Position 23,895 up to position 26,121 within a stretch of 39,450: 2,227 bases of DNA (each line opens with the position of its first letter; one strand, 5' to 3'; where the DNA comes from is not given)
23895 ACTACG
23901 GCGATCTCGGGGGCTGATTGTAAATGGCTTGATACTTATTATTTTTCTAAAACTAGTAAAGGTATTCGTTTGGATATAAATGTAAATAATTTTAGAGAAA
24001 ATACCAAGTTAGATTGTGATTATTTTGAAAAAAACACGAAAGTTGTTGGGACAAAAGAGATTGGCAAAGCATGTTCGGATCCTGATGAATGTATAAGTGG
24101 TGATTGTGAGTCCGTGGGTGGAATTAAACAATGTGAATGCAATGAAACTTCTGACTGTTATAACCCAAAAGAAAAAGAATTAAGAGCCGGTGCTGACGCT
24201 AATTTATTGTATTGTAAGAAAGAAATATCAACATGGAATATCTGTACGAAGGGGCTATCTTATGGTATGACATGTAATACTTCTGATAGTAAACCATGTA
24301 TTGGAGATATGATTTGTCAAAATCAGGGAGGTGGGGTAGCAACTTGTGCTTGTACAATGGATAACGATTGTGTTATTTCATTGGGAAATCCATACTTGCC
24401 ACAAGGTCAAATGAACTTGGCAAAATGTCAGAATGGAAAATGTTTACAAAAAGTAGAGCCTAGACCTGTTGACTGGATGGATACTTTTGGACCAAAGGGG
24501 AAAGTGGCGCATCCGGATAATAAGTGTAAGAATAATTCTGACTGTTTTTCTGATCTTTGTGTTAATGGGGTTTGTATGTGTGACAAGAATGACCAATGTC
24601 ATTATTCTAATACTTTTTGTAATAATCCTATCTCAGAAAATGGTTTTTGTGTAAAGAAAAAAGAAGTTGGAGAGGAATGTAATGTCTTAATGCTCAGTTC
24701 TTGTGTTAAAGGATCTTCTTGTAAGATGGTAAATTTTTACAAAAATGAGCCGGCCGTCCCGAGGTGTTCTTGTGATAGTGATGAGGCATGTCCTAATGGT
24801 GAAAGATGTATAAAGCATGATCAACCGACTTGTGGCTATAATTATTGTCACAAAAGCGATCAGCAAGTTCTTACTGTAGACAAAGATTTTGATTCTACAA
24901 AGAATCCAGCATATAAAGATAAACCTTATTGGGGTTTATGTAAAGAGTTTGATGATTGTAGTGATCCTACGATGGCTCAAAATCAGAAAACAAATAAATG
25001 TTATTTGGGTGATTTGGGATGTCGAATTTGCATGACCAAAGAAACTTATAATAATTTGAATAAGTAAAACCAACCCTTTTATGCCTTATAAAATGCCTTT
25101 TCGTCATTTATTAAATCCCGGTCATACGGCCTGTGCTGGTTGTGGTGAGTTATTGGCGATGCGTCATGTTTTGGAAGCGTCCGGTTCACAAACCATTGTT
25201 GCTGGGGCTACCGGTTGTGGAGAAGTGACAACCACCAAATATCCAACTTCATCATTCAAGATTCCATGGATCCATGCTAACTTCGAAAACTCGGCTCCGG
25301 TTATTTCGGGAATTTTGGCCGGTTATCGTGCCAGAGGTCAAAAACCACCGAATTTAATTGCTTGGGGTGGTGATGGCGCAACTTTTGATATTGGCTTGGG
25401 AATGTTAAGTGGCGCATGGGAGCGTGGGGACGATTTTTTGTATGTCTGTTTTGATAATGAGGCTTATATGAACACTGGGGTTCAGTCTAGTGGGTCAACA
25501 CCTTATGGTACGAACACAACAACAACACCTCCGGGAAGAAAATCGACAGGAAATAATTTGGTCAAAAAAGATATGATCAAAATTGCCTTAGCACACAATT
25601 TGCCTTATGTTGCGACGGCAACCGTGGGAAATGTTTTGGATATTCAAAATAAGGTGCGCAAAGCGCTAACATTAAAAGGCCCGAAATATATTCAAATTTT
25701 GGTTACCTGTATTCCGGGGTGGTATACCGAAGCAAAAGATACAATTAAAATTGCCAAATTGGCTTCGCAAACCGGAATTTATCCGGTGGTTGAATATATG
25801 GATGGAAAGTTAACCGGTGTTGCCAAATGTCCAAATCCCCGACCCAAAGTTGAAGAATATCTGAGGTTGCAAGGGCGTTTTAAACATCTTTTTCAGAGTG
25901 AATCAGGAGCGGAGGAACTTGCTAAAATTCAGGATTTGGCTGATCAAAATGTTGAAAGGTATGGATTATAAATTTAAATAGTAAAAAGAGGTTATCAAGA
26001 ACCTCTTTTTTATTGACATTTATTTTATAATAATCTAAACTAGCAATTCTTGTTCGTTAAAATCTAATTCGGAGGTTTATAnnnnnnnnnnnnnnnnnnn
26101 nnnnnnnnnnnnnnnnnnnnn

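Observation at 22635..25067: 810-aa exported, ~54-cysteine protein wedged between porA and porB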

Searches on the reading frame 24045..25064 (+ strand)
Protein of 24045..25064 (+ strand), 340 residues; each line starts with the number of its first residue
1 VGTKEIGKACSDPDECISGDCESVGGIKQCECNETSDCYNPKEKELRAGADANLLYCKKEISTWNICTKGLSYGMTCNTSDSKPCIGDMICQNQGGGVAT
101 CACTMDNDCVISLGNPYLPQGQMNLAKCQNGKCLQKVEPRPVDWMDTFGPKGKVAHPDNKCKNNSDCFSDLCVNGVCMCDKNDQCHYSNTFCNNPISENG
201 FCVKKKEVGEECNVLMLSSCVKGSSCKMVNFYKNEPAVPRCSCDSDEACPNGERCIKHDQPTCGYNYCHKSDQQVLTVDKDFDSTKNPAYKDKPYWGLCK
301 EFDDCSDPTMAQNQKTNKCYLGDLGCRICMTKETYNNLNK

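Call 42: search_solved_structures(query=window:24045-25064:+, max_evalue=10)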
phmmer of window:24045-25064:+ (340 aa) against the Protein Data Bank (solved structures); distinct sequences matched with E-value up to 10: 1.
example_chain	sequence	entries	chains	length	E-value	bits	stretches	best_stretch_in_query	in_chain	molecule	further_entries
4ro5_A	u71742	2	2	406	2.1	10.6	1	147-174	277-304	SAT domain from CazM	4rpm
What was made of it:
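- On Dickkopf_N / EB-module disulfide-rich domains: There is no PDB sequence hit (call 42).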

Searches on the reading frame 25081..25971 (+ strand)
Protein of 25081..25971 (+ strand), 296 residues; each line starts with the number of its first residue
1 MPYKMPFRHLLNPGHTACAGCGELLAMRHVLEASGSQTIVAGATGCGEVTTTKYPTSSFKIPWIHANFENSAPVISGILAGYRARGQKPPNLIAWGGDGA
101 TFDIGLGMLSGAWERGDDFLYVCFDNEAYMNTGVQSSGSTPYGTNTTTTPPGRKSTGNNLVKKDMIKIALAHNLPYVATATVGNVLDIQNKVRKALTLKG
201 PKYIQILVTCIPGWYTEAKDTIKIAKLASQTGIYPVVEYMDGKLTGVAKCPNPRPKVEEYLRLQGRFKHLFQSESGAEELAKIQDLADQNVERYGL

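Call 3: search_protein_families(library=pfam, proteins=[window:25081-25971:+], max_evalue=0.1)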
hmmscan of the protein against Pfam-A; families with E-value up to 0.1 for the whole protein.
window:25081-25971:+ (296 aa): 1 family
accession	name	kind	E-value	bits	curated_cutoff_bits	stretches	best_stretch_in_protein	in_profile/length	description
PF02775.26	TPP_enzyme_C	-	2.5e-17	63.5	21.9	1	45-206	3-151/151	Thiamine pyrophosphate enzyme, C-terminal TPP binding domain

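Call 4: search_protein_families(library=ncbifam, proteins=[window:25081-25971:+], max_evalue=0.1)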
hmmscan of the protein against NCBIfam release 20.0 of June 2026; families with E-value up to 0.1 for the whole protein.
window:25081-25971:+ (296 aa): 13 families
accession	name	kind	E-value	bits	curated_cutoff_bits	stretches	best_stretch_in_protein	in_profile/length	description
NF008819.1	PRK11865.1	equivalog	2.7e-102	342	405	1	6-294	9-296/300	pyruvate synthase subunit PorB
NF008818.0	PRK11864.1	subfamily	3.9e-90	302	405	1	4-285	7-283/300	3-methyl-2-oxobutanoate dehydrogenase subunit beta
NF045792.1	OxalOxredbeta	equivalog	2.4e-75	253.4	590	1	6-295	12-304/311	oxalate oxidoreductase subunit beta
NF045766.1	PhenlGlyoxDHPadI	equivalog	8.8e-55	186.2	700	1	9-291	150-430/443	NADH-dependent phenylglyoxylate dehydrogenase subunit beta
TIGR02176.1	pyruv_ox_red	equivalog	1.9e-21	75.7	911.35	2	95-279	959-1145/1167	pyruvate:ferredoxin (flavodoxin) oxidoreductase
NF008820.0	PRK11866.1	equivalog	7e-16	58.5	402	1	17-211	17-202/287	2-oxoacid ferredoxin oxidoreductase subunit beta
TIGR02177.1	PorB_KorB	subfamily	6.6e-12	45.5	261.9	1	18-211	4-188/286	2-oxoacid:acceptor oxidoreductase, beta subunit, pyruvate/2-ketoisovalerate family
NF041171.1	Oxoac_fdxbeta_Archa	equivalog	1.4e-08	34.4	423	1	18-240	6-221/296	2-oxoacid:ferredoxin oxidoreductase subunit beta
NF008821.0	PRK11869.1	equivalog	4e-07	29.2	438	1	91-211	86-201/286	2-oxoacid ferredoxin oxidoreductase subunit beta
NF007207.0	PRK09628.1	equivalog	2.5e-05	24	364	1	91-210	88-202/277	2-oxoglutarate ferredoxin oxidoreductase subunit beta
TIGR03846.1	sulfopy_beta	equivalog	0.00076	19.4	221.5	1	91-139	62-110/182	sulfopyruvate decarboxylase subunit beta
TIGR03336.1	IOR_alpha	equivalog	0.04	12.2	650.9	1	18-210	359-531/595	indolepyruvate ferredoxin oxidoreductase subunit alpha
TIGR03297.1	Ppyr-DeCO2ase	equivalog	0.069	12.2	312.5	0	92-138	241-287/360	phosphonopyruvate decarboxylase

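Call 32: find_related_loci(query=window:25081-25971:+, collection=metagenome_contigs, flank=6000)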
Query window:25081-25971:+ (296 aa) in metagenome_contigs; peptide patterns used: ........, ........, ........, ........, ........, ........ (x = any residue, [..] = any of these).
600 stretches matched a pattern (row limit reached: there are more); 573 encode a relative of the query (tblastn E <= 1e-3); the best 80 are kept; 80 distinct loci.
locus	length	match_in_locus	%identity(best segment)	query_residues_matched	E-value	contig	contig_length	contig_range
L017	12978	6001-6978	66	1-296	2e-151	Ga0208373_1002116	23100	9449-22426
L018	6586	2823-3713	70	1-296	2e-151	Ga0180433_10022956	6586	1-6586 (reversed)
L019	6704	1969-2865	68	3-296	5e-147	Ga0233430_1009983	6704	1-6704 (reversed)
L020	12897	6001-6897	68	3-296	8e-147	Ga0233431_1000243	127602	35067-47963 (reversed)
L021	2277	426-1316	69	1-296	5e-156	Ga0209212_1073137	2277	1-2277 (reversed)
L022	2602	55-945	70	1-296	3e-149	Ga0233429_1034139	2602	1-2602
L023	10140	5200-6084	64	3-296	1e-134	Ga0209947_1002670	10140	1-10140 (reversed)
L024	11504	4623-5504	60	3-296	1e-120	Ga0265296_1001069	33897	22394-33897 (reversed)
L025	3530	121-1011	61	1-296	2e-123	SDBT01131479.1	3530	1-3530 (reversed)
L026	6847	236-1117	61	3-296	4e-119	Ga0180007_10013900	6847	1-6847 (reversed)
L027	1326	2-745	69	52-296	2e-129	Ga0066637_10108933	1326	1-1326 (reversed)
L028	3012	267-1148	56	3-296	6e-117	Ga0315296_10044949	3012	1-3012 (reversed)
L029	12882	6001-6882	56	3-296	2e-113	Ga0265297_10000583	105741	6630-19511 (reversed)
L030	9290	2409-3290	55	3-296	6e-112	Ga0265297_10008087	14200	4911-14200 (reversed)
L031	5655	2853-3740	56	1-296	2e-111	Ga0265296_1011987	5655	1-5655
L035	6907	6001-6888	55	9-296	1e-105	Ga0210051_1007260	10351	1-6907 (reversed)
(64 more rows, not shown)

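Call 60: search_protein_families(library=pfam, proteins=[L024:5535-8369:+], max_evalue=0.01)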
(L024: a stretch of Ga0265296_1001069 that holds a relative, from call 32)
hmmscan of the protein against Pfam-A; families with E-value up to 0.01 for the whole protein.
L024:5535-8369:+ (944 aa): 0 families
